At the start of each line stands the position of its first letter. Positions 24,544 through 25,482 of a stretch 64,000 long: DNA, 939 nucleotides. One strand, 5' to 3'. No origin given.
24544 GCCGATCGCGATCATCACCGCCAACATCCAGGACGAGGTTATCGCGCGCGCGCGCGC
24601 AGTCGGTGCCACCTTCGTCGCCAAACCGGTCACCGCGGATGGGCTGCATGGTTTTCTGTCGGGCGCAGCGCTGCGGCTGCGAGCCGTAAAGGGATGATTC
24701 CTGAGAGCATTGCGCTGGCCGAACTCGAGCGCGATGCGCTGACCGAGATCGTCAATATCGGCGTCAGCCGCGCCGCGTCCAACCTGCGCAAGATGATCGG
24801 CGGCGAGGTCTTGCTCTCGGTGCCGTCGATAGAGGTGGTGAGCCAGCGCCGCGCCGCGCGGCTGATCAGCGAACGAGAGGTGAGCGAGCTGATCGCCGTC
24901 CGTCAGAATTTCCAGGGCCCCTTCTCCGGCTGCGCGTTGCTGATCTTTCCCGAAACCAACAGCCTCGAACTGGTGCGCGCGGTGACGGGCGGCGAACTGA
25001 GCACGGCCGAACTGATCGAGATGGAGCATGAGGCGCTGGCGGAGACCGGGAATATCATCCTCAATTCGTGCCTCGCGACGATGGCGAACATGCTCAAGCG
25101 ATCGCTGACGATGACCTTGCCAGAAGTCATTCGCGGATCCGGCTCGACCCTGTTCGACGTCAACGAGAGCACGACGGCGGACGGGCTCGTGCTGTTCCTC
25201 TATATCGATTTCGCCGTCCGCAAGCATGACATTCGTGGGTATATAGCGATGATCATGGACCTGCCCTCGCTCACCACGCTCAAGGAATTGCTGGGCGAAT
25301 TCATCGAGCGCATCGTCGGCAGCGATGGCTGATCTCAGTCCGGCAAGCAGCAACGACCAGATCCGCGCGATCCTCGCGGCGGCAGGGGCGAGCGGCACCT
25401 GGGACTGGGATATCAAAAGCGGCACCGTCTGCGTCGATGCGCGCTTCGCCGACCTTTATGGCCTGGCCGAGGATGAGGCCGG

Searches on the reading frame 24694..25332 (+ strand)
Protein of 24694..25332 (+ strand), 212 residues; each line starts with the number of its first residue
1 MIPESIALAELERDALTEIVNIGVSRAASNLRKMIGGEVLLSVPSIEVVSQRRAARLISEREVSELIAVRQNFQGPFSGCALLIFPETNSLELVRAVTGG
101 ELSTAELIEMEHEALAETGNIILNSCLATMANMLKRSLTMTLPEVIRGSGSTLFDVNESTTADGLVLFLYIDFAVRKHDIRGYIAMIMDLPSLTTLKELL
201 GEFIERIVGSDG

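Call 25: search_protein_families(library=pfam, proteins=[window:24694-25332:+], max_evalue=0.01)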
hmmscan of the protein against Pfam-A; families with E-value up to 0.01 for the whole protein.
window:24694-25332:+ (212 aa): 2 families
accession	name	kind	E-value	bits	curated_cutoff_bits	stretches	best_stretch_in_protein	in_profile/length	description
PF13690.11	CheX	-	5.2e-11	42.9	27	1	69-153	3-80/94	Chemotaxis phosphatase CheX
PF04509.17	CheC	-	7.8e-09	35.8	22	1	12-47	2-37/38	CheC-like family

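Call 49: search_protein_families(library=ncbifam, proteins=[window:24694-25329:+], max_evalue=0.001)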
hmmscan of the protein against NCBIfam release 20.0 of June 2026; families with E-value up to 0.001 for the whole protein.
window:24694-25329:+ (212 aa): 4 families
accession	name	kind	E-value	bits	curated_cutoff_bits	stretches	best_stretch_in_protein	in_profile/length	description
NF041093.1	CheC_Thtogales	equivalog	6.2e-16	58.9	250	1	8-199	3-198/201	CheY-P phosphatase CheC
NF005995.1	PRK08119.1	equivalog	2.5e-14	53.5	218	1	6-163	32-187/376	flagellar motor switch phosphatase FliY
NF005275.1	PRK06782.1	equivalog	1.4e-11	43.9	681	1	4-145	206-345/516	flagellar motor switch protein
NF041094.1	CheX_Thtogales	equivalog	6.9e-06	25.9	280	1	66-149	41-122/152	CheY-P phosphatase CheX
